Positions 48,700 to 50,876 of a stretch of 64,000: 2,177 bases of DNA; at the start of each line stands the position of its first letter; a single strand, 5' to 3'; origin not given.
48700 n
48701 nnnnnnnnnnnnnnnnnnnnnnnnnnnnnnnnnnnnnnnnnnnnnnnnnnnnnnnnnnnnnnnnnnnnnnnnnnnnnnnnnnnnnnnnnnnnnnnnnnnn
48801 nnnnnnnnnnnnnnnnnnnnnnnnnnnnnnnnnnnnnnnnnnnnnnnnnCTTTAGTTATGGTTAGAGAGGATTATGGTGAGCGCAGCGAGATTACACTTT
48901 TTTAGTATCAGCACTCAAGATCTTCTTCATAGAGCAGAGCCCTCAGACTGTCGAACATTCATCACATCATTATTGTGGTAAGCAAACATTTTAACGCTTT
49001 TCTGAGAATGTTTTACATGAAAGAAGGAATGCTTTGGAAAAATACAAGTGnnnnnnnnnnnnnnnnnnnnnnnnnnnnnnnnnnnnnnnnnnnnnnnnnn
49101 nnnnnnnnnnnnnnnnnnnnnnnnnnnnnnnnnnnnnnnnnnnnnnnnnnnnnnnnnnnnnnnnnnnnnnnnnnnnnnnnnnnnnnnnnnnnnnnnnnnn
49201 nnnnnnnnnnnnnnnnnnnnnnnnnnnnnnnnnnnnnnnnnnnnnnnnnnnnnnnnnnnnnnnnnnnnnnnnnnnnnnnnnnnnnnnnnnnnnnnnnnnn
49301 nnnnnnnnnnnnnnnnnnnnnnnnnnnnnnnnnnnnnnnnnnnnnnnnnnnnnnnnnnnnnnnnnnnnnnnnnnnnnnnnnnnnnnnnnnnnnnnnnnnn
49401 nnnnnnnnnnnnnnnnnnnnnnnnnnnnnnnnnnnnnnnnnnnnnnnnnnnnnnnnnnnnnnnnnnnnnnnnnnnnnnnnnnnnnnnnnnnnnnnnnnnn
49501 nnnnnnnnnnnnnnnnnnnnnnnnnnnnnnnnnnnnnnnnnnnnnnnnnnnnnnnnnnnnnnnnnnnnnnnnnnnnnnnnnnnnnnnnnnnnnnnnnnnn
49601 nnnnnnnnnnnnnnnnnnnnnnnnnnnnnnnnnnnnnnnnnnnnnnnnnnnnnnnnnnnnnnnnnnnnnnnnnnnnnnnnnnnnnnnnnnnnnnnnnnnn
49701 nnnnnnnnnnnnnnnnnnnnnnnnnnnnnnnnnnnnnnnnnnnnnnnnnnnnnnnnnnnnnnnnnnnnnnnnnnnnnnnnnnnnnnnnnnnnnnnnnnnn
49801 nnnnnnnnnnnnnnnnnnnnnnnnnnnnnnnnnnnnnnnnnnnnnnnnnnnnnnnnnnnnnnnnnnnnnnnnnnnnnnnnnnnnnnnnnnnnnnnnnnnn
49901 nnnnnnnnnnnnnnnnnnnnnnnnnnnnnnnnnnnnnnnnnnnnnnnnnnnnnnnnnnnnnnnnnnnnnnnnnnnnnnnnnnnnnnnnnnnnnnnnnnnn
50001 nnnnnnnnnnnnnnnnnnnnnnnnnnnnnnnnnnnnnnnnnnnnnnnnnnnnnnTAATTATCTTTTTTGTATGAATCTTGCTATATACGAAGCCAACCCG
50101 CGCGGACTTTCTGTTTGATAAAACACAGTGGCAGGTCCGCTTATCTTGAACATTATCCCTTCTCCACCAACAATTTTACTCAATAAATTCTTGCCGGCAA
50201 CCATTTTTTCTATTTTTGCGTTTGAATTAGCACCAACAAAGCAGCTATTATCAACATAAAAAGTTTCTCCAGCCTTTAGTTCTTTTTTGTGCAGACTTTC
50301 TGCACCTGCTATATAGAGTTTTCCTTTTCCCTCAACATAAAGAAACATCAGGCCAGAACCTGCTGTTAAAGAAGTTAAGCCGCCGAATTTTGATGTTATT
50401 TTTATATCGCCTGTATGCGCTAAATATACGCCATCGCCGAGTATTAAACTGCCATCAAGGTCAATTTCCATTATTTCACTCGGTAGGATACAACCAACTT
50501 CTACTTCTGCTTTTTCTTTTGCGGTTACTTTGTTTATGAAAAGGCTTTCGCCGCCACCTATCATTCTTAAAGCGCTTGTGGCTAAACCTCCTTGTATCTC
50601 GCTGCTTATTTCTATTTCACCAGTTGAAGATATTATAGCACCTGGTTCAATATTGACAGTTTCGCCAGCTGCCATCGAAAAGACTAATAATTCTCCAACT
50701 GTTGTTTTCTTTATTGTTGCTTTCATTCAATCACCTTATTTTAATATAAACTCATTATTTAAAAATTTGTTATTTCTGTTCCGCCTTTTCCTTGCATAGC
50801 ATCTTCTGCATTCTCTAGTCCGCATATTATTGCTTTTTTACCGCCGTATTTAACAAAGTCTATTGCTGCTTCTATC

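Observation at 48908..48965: Second unannotated C/D-box sRNA, on the minus strand between the DUF599 gene and the radical-SAM gene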

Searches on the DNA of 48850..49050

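Call 36: search_rna_families(source=window, start=48850, end=49050, threshold=evalue, max_evalue=10, show_alignments=3)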
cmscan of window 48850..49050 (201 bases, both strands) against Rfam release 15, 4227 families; matches with E-value up to 10: 11.
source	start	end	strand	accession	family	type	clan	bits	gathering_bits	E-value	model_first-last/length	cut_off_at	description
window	48950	49025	+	RF02362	Yfr10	Gene; sRNA;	-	19.6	43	0.89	1-78/78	no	Cyanobacterial functional RNA 10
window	49006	49044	-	RF02181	ST7-AS2_1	Gene; lncRNA;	-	17.3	80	0.18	32-72/72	no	ST7 antisense RNA 2 conserved region 1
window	48907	48968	-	RF01304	sR5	Gene; snRNA; snoRNA; CD-box;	-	16.7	40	0.066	1-53/53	no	Small nucleolar RNA sR5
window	48906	48969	-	RF01139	sR2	Gene; snRNA; snoRNA; CD-box;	-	14.1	42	0.47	1-57/57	no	Small nucleolar RNA sR2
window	48906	48974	-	RF01201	snR40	Gene; snRNA; snoRNA; CD-box;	CL00054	13.3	50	2.2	1-93/93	no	Small nucleolar RNA snR40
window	48973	49047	+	RF01302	snoU36a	Gene; snRNA; snoRNA; CD-box;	CL00051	13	45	7.3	1-90/90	no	SnoRNA U36a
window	48905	48968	-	RF00095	snoPyro_CD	Gene; snRNA; snoRNA; CD-box;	CL00132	12.9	45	2.7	1-58/58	no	Pyrococcus C/D box small nucleolar RNA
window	48906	48969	-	RF01120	sR33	Gene; snRNA; snoRNA; CD-box;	-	12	37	3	1-55/55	no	Small nucleolar RNA sR33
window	48906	48972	-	RF01138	sR23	Gene; snRNA; snoRNA; CD-box;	-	11.5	45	1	1-54/54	no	Small nucleolar RNA sR23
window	48941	48968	-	RF01152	sR1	Gene; snRNA; snoRNA; CD-box;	-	11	45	1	28-57/57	no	Small nucleolar RNA sR1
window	49018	49030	-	RF04333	Plastid-ycf3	Intron;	-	10.8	55.2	4.5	1-47/47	no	Plastid-ycf3 group II-D1 intron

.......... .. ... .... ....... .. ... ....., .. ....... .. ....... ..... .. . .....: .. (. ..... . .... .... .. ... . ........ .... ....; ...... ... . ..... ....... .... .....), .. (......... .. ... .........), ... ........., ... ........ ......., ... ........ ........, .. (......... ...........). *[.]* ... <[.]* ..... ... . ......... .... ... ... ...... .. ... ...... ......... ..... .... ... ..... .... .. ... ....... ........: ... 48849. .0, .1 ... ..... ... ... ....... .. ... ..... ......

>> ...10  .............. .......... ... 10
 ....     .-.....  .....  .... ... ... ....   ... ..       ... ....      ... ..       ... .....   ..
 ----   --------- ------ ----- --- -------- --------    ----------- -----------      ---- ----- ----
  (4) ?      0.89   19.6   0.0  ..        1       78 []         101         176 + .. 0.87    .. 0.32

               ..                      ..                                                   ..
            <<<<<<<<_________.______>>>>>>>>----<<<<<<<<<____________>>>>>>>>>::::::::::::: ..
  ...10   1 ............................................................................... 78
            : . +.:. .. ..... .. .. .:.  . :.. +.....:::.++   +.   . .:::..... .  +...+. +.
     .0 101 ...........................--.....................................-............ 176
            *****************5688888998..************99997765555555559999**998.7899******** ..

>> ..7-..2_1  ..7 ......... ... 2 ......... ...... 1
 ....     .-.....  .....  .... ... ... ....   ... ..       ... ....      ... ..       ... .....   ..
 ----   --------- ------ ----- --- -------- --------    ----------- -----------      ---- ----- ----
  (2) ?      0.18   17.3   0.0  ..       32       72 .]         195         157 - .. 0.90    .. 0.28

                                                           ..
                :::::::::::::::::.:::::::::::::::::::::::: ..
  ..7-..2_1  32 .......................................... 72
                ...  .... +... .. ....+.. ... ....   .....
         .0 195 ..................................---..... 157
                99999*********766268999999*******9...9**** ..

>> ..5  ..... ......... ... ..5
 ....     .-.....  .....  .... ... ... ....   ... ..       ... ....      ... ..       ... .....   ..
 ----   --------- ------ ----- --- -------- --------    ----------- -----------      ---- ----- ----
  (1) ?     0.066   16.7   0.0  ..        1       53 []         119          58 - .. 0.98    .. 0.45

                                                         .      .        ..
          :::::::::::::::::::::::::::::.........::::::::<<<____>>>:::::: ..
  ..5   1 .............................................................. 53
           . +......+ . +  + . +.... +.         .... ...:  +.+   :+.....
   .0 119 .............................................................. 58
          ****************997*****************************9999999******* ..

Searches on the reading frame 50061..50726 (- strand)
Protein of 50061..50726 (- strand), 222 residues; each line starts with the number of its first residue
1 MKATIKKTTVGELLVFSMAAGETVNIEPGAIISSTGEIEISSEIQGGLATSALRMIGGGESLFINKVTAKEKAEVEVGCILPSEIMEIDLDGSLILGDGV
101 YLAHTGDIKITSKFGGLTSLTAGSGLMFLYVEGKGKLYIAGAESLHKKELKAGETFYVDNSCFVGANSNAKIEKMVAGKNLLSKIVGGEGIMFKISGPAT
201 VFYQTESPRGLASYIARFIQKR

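Call 66: search_protein_families(library=pfam, proteins=[window:50061-50726:-])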
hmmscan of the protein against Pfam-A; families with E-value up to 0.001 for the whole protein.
window:50061-50726:- (222 aa): 1 family
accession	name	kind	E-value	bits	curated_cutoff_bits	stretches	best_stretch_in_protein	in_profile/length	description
PF01987.23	AIM24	-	8.8e-39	133.8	25.7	1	12-205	9-204/205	Mitochondrial biogenesis AIM24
